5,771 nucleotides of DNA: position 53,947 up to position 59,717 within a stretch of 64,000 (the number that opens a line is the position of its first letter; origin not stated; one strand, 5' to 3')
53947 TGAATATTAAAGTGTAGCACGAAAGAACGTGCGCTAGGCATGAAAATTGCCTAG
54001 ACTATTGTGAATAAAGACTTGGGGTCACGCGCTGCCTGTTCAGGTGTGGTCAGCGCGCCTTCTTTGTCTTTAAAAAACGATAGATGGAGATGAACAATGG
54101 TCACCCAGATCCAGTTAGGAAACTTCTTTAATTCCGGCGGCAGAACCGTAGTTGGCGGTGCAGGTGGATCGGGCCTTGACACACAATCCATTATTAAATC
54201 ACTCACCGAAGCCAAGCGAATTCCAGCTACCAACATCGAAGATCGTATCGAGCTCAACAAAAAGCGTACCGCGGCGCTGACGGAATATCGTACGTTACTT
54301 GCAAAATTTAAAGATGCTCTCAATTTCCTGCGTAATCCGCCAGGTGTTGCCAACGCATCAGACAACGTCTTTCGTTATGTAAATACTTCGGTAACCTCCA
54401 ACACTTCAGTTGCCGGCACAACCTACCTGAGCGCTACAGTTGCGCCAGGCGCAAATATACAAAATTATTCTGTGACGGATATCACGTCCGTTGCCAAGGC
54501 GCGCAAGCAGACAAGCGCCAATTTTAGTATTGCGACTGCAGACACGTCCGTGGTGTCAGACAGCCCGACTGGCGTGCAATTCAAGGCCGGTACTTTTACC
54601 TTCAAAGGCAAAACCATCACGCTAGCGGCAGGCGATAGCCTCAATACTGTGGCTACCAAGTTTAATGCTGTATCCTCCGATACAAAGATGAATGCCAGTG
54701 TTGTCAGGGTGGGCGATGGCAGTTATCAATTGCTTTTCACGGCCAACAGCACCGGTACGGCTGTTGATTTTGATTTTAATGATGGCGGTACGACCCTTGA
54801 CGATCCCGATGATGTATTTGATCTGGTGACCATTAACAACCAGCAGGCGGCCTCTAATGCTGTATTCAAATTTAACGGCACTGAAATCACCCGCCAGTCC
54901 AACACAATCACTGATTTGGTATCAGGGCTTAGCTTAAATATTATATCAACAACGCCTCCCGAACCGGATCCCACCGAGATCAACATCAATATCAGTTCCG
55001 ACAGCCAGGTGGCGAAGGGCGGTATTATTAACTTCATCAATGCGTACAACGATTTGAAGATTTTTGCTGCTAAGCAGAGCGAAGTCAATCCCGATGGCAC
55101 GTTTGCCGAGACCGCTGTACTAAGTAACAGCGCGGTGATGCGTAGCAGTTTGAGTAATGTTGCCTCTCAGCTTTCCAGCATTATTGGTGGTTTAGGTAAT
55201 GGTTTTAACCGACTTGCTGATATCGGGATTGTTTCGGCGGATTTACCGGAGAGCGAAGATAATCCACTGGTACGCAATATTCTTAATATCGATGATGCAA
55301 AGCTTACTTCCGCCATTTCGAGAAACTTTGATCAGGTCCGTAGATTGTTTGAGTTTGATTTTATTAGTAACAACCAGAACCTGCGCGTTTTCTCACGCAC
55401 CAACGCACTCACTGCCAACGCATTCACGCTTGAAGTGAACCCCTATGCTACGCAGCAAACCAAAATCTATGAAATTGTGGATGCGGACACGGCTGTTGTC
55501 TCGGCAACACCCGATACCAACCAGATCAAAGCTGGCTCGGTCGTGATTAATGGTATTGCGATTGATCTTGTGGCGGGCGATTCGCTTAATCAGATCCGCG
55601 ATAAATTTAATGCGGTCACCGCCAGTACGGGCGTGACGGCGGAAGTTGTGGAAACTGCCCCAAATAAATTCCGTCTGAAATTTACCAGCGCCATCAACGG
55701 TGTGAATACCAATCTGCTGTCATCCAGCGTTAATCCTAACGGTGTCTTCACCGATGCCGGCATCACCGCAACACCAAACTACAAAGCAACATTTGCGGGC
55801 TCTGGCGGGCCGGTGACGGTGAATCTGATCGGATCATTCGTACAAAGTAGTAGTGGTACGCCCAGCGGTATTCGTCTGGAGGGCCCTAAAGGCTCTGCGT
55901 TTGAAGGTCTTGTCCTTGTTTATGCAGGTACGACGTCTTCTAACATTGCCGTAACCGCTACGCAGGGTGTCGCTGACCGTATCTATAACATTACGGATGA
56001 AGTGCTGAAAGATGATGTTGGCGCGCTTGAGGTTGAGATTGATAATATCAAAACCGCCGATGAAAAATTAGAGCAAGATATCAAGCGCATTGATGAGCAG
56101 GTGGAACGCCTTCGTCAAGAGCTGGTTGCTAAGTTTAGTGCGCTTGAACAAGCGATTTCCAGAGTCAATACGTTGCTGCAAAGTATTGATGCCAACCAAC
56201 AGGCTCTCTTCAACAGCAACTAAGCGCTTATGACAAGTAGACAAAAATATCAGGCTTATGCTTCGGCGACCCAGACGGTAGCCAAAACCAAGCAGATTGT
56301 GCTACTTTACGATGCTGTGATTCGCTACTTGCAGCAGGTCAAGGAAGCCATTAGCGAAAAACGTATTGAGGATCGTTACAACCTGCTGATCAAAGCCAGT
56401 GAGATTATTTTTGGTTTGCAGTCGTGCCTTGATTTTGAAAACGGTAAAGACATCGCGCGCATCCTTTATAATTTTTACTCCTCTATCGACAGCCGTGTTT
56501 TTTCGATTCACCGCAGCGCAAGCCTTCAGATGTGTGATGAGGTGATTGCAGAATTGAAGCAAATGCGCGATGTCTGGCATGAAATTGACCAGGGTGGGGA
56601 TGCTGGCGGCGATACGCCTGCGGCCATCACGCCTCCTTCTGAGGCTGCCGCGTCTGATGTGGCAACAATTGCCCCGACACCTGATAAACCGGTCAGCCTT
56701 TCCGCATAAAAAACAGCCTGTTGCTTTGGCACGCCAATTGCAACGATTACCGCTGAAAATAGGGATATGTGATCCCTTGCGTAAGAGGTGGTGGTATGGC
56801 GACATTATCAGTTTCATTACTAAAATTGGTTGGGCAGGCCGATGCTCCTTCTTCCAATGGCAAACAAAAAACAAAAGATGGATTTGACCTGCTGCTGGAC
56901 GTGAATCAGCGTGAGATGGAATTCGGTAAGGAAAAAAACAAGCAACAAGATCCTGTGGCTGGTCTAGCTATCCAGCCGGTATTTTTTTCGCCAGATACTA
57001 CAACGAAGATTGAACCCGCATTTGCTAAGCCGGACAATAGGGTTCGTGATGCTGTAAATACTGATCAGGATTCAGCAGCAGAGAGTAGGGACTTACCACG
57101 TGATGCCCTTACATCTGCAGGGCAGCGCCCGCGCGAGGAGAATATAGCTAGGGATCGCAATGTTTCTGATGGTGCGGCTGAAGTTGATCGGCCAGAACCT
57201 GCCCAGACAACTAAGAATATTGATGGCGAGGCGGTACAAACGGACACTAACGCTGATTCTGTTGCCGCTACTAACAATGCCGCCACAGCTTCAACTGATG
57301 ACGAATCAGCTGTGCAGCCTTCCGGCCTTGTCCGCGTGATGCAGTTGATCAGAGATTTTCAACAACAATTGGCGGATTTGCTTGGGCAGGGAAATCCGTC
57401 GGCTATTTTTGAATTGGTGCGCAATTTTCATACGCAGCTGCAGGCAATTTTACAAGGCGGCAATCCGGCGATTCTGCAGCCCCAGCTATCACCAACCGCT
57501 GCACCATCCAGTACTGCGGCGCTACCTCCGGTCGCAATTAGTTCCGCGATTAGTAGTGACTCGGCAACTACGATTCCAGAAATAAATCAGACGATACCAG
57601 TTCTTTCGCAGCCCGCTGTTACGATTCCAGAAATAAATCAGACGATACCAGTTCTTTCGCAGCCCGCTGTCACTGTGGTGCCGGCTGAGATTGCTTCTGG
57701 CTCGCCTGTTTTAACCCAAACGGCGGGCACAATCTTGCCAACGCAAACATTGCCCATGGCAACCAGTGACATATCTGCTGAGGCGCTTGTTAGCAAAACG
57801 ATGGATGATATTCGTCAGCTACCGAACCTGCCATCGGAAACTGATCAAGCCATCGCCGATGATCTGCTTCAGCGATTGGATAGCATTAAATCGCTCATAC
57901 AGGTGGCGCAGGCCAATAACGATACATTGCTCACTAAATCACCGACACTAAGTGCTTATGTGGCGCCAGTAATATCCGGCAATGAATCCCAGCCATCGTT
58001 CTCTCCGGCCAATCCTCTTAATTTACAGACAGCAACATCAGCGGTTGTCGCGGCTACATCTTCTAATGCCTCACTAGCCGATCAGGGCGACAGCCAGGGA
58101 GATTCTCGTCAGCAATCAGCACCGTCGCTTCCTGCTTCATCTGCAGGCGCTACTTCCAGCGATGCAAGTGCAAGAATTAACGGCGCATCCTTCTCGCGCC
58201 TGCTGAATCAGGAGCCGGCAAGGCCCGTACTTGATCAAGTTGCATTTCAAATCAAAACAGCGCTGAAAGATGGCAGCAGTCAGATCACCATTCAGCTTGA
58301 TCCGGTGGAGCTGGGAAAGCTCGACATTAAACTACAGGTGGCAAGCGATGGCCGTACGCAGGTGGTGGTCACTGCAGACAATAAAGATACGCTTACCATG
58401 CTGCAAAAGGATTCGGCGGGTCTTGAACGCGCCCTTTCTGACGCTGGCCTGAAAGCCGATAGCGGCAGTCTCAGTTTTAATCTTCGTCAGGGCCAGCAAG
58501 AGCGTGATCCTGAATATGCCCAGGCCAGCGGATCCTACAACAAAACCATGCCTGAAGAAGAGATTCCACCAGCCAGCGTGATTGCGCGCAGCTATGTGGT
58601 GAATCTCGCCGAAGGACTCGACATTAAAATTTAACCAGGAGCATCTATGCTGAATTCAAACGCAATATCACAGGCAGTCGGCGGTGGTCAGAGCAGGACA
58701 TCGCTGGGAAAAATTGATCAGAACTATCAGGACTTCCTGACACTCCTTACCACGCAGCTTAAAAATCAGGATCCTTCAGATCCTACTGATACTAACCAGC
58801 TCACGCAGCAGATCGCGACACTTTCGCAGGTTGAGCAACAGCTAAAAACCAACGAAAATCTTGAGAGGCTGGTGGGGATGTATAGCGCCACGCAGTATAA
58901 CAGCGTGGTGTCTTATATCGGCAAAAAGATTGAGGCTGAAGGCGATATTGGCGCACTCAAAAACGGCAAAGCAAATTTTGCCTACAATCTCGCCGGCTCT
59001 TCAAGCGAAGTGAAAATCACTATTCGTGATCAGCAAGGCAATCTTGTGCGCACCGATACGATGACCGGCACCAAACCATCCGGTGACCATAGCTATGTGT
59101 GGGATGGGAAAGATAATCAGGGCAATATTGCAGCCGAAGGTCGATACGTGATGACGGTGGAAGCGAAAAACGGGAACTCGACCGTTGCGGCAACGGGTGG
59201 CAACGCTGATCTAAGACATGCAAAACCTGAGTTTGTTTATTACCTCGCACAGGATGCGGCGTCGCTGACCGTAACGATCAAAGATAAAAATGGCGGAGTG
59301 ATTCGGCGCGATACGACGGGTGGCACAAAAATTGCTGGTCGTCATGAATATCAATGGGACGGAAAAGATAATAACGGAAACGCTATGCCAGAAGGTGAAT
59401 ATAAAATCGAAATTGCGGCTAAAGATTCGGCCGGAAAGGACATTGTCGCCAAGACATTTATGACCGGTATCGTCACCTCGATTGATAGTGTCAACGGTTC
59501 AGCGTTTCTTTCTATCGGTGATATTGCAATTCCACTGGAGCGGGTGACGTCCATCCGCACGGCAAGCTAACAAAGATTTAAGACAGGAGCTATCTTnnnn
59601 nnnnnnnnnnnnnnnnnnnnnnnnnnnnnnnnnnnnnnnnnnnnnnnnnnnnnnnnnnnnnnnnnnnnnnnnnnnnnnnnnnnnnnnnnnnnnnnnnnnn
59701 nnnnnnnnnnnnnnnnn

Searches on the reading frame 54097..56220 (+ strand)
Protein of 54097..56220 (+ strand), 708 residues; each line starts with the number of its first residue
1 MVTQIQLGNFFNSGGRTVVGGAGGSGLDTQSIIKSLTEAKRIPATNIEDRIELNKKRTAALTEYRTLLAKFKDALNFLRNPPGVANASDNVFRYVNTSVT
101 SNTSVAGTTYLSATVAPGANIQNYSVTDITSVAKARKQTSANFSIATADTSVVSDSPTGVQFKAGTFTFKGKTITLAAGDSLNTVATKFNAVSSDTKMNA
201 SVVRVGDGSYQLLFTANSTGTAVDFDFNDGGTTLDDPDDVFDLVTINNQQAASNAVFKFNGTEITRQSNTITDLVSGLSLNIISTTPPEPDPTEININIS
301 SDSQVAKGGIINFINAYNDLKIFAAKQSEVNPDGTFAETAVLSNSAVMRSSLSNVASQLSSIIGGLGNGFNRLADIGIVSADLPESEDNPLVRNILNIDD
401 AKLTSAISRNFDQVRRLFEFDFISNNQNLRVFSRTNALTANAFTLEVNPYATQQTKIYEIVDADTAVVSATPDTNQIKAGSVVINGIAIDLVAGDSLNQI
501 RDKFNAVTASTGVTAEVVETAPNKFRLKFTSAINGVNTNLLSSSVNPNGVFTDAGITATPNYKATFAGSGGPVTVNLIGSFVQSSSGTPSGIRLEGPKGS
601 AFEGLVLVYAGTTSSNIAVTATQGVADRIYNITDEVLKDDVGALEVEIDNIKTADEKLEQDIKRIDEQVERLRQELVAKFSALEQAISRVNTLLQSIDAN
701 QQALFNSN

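Call 3: search_protein_families(library=pfam, proteins=[window:54097-56220:+], max_evalue=0.01)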
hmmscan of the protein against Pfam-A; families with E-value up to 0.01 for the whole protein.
window:54097-56220:+ (708 aa): 4 families
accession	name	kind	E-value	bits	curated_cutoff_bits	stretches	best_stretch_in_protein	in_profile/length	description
PF07195.17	FliD_C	-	2.8e-33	115.8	25.4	1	252-691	1-235/236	Flagellar hook-associated protein 2 C-terminus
PF02465.23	FliD_N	-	1.4e-12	48.5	24.8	1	25-135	1-96/97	Flagellar hook-associated protein 2 N-terminus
PF07196.18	Flagellin_IN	-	8.6e-12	45.5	22.7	2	480-531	7-53/55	Flagellin hook IN motif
PF05377.16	FlaC_arch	-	0.0089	16.8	27.8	0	637-672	5-40/55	Flagella accessory protein C (FlaC)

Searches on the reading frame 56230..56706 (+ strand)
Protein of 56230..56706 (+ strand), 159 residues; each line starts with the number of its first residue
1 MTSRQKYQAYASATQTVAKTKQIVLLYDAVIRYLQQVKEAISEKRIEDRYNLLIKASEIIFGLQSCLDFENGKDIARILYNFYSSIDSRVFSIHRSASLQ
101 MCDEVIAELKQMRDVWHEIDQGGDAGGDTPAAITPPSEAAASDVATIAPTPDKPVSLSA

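Call 7: search_protein_families(library=pfam, proteins=[window:56230-56706:+], max_evalue=0.001)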
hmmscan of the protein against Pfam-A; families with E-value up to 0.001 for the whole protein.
window:56230-56706:+ (159 aa): 1 family
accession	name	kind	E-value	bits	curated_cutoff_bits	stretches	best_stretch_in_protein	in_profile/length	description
PF02561.19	FliS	-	6.2e-24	84.9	26.7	1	7-119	4-114/115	Flagellar protein FliS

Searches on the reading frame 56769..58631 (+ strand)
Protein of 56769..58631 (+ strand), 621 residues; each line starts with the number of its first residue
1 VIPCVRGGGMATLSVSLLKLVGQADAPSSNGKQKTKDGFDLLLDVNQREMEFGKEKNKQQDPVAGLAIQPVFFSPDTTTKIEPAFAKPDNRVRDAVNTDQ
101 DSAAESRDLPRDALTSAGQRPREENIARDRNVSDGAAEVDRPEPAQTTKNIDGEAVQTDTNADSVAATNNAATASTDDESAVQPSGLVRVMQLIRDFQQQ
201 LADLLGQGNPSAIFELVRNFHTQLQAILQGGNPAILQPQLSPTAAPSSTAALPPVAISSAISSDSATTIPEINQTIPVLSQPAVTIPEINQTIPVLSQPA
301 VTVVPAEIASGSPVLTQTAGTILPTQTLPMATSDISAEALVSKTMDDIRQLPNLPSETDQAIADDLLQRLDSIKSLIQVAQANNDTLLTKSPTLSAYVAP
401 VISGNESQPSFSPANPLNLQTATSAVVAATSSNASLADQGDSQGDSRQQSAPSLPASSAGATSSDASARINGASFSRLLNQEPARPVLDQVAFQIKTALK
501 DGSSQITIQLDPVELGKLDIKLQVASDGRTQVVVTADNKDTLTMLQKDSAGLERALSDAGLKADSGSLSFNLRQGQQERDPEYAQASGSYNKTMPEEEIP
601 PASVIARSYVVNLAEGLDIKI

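Call 7: search_protein_families(library=pfam, proteins=[window:56769-58631:+], max_evalue=0.001)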
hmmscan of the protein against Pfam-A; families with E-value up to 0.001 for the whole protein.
window:56769-58631:+ (621 aa): 1 family
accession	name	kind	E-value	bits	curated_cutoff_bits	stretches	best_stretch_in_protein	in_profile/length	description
PF02120.21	Flg_hook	-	3.5e-17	62.4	29.8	1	495-577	4-83/85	Flagellar hook-length control protein FliK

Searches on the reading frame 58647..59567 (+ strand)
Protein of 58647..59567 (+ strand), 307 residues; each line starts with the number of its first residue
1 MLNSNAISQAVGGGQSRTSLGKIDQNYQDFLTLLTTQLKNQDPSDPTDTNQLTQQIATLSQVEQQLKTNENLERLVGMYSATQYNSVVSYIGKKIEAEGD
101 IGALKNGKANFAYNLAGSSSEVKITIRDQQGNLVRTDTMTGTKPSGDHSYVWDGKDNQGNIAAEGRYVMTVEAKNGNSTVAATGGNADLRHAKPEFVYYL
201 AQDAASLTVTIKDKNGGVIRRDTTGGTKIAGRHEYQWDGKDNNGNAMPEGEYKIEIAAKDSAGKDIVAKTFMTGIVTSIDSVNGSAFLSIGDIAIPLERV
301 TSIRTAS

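Call 7: search_protein_families(library=pfam, proteins=[window:58647-59567:+], max_evalue=0.001)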
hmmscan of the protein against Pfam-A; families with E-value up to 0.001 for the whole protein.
window:58647-59567:+ (307 aa): 6 families
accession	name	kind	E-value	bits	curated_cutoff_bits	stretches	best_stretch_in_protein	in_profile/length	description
PF13860.13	FlgD_ig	-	1.2e-38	131.4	27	2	107-176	10-78/79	FlgD Ig-like domain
PF03963.19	FlgD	-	5.3e-20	71.8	27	1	13-73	14-74/75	Flagellar hook capping protein - N-terminal region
PF10029.15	DUF2271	-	2.2e-10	40.8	27.3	1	224-263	68-107/136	Predicted periplasmic protein (DUF2271)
PF13861.12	FLgD_tudor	-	1.1e-05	26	26.9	1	88-301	7-58/58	FlgD Tudor-like domain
PF01835.25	MG2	-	5.1e-05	24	32.8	0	204-266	33-89/96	MG2 domain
PF13585.12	CHU_C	-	0.00014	22.4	27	0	118-177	25-76/86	CHU_C Type IX secretion signal domain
